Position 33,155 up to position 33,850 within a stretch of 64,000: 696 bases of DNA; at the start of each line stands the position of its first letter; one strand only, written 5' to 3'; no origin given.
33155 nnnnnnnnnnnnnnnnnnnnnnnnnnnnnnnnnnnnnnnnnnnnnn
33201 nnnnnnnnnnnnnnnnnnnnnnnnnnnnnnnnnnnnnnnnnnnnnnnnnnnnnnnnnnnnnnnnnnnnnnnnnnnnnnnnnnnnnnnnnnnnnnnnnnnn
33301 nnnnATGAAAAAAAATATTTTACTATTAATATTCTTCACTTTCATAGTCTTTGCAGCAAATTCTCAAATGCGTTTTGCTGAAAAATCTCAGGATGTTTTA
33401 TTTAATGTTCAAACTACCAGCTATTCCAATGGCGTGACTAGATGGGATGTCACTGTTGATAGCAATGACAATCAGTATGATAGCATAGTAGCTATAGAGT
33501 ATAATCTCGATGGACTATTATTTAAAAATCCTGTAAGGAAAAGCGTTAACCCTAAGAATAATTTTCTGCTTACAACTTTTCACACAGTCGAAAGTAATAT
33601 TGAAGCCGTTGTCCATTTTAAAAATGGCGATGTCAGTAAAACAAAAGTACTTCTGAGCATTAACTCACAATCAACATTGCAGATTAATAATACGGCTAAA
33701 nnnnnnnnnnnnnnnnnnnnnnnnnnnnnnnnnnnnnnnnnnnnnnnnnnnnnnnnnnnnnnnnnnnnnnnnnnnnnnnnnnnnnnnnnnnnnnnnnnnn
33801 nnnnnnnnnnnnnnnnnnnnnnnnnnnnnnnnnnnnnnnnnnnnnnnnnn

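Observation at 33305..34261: Tandem prokaryotic YEATS-like domains behind a signal peptide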

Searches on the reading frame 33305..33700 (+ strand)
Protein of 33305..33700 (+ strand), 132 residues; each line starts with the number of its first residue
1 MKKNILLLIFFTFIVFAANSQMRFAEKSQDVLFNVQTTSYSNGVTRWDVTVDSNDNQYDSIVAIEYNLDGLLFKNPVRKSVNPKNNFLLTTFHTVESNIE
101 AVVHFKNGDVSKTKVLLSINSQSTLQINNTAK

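Call 12: search_protein_families(library=pfam, proteins=[window:33305-33700:+], max_evalue=10)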
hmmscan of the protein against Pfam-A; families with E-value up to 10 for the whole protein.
window:33305-33700:+ (132 aa): 2 families
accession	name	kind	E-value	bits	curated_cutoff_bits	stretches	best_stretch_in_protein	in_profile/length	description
PF20305.4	pYEATS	-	2.4e-06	27.8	26.9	1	46-110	2-65/73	prokaryotic YEATS domain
PF00959.24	Phage_lysozyme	-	0.04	14.7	22.3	1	22-69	33-79/125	Phage lysozyme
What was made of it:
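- On pYEATS (Pfam PF20305): Copy 1 alone scores 27.8 bits (call 12).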
